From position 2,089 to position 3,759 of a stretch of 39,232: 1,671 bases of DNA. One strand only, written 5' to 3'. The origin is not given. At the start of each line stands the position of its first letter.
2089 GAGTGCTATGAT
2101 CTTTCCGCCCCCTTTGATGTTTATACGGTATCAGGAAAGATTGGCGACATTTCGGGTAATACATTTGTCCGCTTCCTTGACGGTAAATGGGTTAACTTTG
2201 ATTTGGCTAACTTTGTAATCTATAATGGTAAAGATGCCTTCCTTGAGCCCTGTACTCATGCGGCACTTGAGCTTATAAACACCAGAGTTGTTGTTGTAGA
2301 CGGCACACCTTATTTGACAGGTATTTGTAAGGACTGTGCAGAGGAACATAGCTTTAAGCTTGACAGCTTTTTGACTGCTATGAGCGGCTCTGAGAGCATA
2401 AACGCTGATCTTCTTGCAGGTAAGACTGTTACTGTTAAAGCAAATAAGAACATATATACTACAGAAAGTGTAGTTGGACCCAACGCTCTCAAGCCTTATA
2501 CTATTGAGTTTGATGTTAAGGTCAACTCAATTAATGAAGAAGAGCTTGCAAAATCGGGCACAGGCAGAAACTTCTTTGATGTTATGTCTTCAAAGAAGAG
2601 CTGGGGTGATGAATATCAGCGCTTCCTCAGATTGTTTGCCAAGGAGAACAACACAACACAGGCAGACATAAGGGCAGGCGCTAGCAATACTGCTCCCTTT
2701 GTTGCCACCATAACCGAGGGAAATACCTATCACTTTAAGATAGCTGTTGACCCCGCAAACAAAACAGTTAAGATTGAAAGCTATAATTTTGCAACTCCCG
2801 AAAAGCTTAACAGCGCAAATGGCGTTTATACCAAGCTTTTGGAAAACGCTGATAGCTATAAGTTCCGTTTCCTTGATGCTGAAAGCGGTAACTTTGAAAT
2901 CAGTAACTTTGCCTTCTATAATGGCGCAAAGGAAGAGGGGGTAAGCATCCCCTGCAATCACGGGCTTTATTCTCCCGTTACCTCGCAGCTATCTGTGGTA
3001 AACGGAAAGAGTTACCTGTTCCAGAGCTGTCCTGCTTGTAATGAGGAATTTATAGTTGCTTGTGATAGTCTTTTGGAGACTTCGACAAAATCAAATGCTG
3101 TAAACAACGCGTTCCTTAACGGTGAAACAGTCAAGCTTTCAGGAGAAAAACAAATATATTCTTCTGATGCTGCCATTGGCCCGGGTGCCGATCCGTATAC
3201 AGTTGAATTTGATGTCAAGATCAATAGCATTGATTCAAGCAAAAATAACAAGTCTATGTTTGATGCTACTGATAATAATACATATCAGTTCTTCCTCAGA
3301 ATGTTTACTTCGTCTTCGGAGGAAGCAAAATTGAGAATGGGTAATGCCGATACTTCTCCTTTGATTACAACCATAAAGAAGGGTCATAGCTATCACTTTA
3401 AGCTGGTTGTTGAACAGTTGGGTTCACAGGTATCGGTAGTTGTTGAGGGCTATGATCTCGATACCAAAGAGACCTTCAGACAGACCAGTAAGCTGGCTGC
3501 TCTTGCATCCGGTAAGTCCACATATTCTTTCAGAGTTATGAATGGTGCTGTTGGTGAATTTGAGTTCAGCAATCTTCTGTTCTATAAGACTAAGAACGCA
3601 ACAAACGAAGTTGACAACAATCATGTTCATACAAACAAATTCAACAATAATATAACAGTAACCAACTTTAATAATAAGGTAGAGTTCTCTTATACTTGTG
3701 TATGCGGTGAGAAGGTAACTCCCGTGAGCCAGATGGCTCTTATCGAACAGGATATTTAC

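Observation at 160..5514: Ten extracellular (C/H)-x-H ... C-x(1,2)-C knuckles punctuate the giant protein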

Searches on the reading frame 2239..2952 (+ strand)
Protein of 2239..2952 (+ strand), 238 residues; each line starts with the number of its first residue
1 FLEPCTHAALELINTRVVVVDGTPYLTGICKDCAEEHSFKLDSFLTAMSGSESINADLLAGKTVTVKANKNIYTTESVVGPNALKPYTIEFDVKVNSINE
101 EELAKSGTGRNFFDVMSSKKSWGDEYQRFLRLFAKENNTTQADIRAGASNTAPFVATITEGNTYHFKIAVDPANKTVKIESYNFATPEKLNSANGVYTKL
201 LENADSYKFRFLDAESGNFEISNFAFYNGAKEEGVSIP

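Call 11: find_homologous_proteins(query=window:2239-2952:+, max_evalue=0.001)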
Query window:2239-2952:+: 506 candidates shared short words with the query, none scored E <= 0.001.

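Call 20: predict_structure(alignment_id=A1)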
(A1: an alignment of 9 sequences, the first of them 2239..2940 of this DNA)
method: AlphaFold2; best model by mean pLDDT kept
length: 234 residues; sequences in the alignment: 9
mean_pLDDT: 78.5   pTM: 0.77
mean pLDDT of the five models: 78.5, 77.5, 73.9, 68.9, 62.9
residues with pLDDT >= 90: 66; 70-90: 116; 50-70: 35; < 50: 17
segments of 3 or more residues with pLDDT < 50: 1-4, 47-53, 231-234
pLDDT, mean of each block of 10 residues (from residue 1): 47 75 77 79 54 56 74 72 82 93 88 80 73 90 91 94 94 89 93 85 76 82 77 40
secondary structure, 60 per line:
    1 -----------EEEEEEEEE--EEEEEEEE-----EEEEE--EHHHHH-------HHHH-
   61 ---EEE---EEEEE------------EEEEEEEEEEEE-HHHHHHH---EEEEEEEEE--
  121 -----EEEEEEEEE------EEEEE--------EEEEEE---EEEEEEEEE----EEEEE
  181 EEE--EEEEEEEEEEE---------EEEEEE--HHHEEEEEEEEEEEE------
elements in order: E12-20 E23-30 E36-40 H44-48 H56-59 E64-66 E70-74 E87-98 H100-106 E110-118 E126-134 E141-145 E154-159 E163-171 E176-183 E186-196 E206-211 E217-228

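Call 23: fold_search(model_id=the predicted structure, library=pdb)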
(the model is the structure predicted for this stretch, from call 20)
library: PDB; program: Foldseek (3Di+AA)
matches with E <= 10: 1231; with E <= 0.001: 197
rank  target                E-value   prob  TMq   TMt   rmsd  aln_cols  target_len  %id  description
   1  6d3u_A                2.9e-06  1.00  0.41  0.38   6.6       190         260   13  Complex structure of Ulvan lyase from Nonlaben Ulvanivorans- NLR48 (released 2018-06-06)
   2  2gmp_B                4.5e-06  1.00  0.39  0.39  14.3       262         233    8  Metal-free (apo) P. angolensis seed lectin in complex with GlcNAC-beta(1-2)Man (released 2006-07-25)
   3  1sbf_A                6.1e-06  1.00  0.34  0.34  15.5       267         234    8  SOYBEAN AGGLUTININ (released 1998-04-22)
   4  6d2c_A                6.8e-06  1.00  0.42  0.38   6.5       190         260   13  Structure of Ulvan lyase from Nonlaben Ulvanivorans- NLR48 (released 2018-06-06)
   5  1dhk_B                7.2e-06  1.00  0.37  0.43   6.8       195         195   11  STRUCTURE OF PORCINE PANCREATIC ALPHA-AMYLASE (released 1997-12-24)
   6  2gn3_A                8.9e-06  1.00  0.42  0.43  12.2       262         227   10  Metal-free (apo-PAL) in complex with alpha-D-Met-Man (released 2006-07-25)
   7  3uk9_A                9.4e-06  1.00  0.33  0.32  16.5       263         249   11  Galactose-specific lectin from Dolichos lablab (released 2012-11-14)
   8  2gme_A                9.9e-06  1.00  0.42  0.43  12.2       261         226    8  Metal-free (apo) P. angolensis seed lectin (released 2006-07-25)
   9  3uk9_C                9.9e-06  1.00  0.35  0.33  12.8       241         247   10  Galactose-specific lectin from Dolichos lablab (released 2012-11-14)
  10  9qco_A                1.1e-05  1.00  0.38  0.11   9.3       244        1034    9  NTNH-HA70 complex from Clostridium botulinum Serotype B1 (released 2025-09-10)
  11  4wv8_B                1.2e-05  1.00  0.35  0.34  15.3       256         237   11  Crystal structure of a recombinant Vatairea macrocarpa seed lectin complexed with lactose (released 2016-01-27)
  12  3n35                  1.2e-05  1.00  0.35  0.34  15.8       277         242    9  Erythrina corallodendron lectin mutant (Y106G) with N-Acetylgalactosamine (released 2011-03-30)
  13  4d69_G                1.3e-05  1.00  0.42  0.42  13.9       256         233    8  SOYBEAN AGGLUTININ FROM GLYCINE MAX IN COMPLEX WITH THE ANTIGEN Tn (released 2014-11-19)
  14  1g9f_A                1.4e-05  1.00  0.36  0.35  14.0       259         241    9  CRYSTAL STRUCTURE OF THE SOYBEAN AGGLUTININ IN A COMPLEX WITH A BIANTENNARY BLOOD GROUP ANTIGEN ANALOG (released 2001-06-13)
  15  3ipv_A                1.4e-05  1.00  0.36  0.34  15.0       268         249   12  Crystal structure of Spatholobus parviflorus seed lectin (released 2009-09-08)
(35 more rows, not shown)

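Call 24: search_protein_representatives(alignment_id=A1)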
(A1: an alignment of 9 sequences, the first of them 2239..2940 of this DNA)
Query: 9 sequences, 228 profile positions. Proteins with E-value up to 0.001 (for the whole library): 68; up to 1e-10: 34; up to 1e-30: 18. The best 68 are listed.
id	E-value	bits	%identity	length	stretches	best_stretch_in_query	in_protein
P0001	5.5e-234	788.4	-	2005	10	3-225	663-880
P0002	6.1e-136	467.6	-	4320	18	2-225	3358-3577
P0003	2.4e-83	295.5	-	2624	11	4-225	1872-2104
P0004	1.7e-77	276.5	-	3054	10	4-225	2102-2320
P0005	5.6e-64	232.2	-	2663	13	4-225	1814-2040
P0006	1.7e-63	230.7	-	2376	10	3-221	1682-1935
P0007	5.4e-56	206.1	-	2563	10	4-226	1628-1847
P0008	1.4e-51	191.7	-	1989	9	3-223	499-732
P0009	5.2e-51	189.8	-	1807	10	3-221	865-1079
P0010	1.8e-50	188.0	-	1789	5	12-223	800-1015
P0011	1.3e-46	175.4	-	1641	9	4-224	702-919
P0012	3.9e-45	170.5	-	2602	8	4-224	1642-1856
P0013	6.5e-45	169.8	-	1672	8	3-223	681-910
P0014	5.0e-44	166.9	-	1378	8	3-223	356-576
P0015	1.3e-36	142.7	-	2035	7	3-224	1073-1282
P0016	9.3e-33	130.1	-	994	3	3-219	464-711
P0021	3.1e-29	118.5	-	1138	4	3-222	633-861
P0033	1.5e-12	64.0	-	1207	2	28-182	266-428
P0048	7.0e-06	42.1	-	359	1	25-208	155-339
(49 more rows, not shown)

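Call 44: list_cluster_members(proteins=[P0001, P0002, P0004, P0006, P0016, P0033, P0021, P0009])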
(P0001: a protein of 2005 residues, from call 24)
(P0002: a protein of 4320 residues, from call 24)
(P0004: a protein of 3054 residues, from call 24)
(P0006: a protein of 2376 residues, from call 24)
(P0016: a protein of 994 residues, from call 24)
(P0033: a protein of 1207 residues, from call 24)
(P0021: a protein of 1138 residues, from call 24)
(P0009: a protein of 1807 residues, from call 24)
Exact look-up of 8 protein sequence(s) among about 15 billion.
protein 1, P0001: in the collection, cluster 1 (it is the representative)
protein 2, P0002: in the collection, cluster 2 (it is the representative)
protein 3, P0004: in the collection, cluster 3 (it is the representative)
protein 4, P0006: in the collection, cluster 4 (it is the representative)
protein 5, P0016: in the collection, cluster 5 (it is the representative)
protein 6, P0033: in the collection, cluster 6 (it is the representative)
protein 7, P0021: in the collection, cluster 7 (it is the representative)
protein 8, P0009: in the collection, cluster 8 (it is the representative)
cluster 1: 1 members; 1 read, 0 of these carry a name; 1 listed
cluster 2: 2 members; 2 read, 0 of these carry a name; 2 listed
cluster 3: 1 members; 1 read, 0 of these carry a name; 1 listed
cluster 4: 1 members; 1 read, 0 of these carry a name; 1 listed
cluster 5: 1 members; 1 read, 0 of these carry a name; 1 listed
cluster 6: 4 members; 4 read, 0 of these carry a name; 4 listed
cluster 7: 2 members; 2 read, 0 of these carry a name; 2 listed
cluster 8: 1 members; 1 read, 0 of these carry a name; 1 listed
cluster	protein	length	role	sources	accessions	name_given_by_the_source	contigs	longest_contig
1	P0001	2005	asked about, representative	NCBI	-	-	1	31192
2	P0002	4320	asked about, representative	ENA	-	-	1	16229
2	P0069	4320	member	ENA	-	-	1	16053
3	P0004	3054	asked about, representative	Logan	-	-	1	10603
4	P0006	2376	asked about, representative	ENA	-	-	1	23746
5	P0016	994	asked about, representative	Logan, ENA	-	-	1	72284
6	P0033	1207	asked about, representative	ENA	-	-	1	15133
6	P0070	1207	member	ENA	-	-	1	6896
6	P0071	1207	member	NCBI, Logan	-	-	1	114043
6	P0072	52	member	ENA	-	-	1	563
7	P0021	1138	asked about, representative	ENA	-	-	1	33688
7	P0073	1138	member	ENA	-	-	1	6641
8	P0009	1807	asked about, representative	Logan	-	-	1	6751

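Call 52: find_encoding_contigs(protein=P0001, flank=10000, max_places=2)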
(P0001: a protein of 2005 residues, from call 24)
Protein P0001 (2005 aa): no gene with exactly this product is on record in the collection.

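Call 54: find_encoding_contigs(protein=P0002, flank=6000, max_places=2)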
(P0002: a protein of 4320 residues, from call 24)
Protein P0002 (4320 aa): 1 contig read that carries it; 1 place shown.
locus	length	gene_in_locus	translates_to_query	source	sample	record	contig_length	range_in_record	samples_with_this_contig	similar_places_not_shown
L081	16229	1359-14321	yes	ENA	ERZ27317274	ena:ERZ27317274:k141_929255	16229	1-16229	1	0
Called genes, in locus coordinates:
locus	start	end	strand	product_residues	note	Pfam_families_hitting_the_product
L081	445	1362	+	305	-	-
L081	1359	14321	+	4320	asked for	PF13385:Laminin_G_3 (faint)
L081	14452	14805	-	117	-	PF03862:SpoVAC_SpoVAEB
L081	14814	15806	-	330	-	PF07451:SpoVAD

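Call 55: find_encoding_contigs(protein=P0016, flank=8000, max_places=2)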
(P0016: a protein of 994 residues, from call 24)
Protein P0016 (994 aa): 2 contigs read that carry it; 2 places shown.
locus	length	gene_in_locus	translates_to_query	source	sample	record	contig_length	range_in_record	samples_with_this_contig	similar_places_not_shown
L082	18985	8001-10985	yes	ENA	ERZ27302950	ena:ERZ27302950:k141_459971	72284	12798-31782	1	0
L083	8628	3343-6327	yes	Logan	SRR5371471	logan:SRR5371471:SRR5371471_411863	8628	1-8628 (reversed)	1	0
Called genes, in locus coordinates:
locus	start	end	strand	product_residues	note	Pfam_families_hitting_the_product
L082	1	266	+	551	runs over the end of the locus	PF13229:Beta_helix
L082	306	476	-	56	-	PF07561:DUF1540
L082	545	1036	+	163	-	-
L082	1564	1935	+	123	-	PF01475:FUR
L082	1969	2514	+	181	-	PF21349:RUBY_RBDX, PF02915:Rubrerythrin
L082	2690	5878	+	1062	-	PF01915:Glyco_hydro_3_C, PF14310:Fn3-like, PF00933:Glyco_hydro_3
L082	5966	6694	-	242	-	PF07883:Cupin_2 (weak), PF02311:AraC_binding, PF12833:HTH_18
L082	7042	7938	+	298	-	PF00701:DHDPS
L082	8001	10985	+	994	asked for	-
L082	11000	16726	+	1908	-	PF02012:BNR (faint), PF00754:F5_F8_type_C (weak), PF13088:BNR_2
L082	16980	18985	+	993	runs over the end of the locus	-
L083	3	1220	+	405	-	?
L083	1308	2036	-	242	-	PF07883:Cupin_2 (weak), PF02311:AraC_binding, PF12833:HTH_18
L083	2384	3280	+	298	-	PF00701:DHDPS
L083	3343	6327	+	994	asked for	-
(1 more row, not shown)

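Call 58: search_protein_families(library=pfam, proteins=[P0048, P0006, P0004, P0016, P0033, P0021], max_evalue=0.1)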
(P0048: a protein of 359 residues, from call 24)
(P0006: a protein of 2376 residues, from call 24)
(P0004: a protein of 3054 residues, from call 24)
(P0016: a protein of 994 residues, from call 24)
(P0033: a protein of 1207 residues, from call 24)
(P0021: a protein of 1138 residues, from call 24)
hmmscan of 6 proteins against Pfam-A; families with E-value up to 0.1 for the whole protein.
P0048 (359 aa): 0 families

P0006 (2376 aa): 2 families
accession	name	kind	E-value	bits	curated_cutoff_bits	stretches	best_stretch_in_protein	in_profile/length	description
PF23969.1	DUF7296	-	0.0051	17.8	27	1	1685-1759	32-103/115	Domain of unknown function (DUF7296)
PF07240.16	Turandot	-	0.091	13.2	27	0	1068-1106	21-61/80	Stress-inducible humoral factor Turandot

P0004 (3054 aa): 2 families
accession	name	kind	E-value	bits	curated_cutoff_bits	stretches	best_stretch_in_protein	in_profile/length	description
PF22585.3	Sialidase-like_CBM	-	0.0037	17.6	27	0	2251-2287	89-125/156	Sialidase-like, CBM domain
PF22686.1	Alg17C_C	-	0.06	13.5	27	0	2746-2765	6-25/39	Exo-oligoalginate lyase-like, C-terminal domain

P0016 (994 aa): 3 families
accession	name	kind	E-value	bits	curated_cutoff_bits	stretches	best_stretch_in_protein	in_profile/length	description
PF13385.13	Laminin_G_3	-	0.00019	22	27.6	0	386-424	74-112/151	Concanavalin A-like lectin/glucanases superfamily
PF05207.18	Zn_ribbon_CSL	-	0.0099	16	29.2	0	296-320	10-34/55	CSL zinc finger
PF21817.3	CapR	-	0.045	14.4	24.2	0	485-505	27-48/67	CapR homology domain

P0033 (1207 aa): 2 families
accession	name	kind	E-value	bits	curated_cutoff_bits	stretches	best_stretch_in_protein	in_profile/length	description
PF24517.2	CBM96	-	2.6e-27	96.1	26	1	532-698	2-163/164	Carbohydrate-binding module family 96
PF13385.13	Laminin_G_3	-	0.0006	20.4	27.6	0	412-444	90-123/151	Concanavalin A-like lectin/glucanases superfamily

P0021 (1138 aa): 3 families
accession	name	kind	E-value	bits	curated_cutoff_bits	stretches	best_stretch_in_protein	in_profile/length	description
PF22925.3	TS_C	-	0.015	15.3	27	0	126-182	116-164/202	Trans-sialidase, C-terminal domain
PF13786.12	DUF4179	-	0.024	15.5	30.1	0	1046-1079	55-87/94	Domain of unknown function (DUF4179)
PF12773.13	DZR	-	0.049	14.3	27.3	1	220-259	3-45/45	Double zinc ribbon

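Call 63: find_homologous_proteins(query=A3, max_evalue=0.00001)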
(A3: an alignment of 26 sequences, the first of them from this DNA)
Query A3 (26 sequences): 2297 candidates shared short words with the query, none scored E <= 0.00001.

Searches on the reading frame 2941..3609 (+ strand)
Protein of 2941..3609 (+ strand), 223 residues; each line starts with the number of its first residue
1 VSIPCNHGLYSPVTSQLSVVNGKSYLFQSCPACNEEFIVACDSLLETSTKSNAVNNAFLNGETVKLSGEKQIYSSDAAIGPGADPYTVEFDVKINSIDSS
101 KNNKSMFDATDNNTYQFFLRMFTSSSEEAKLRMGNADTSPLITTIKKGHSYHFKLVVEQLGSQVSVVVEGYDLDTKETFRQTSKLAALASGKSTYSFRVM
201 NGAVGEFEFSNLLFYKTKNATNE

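Call 35: find_related_loci(query=window:2941-3609:+, collection=genome_contigs, flank=3000)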
Query window:2941-3609:+ (223 aa) in genome_contigs; peptide patterns used: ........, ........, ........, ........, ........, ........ (x = any residue, [..] = any of these).
72 stretches matched a pattern, but none encodes a relative of the query by tblastn (E <= 1e-3).
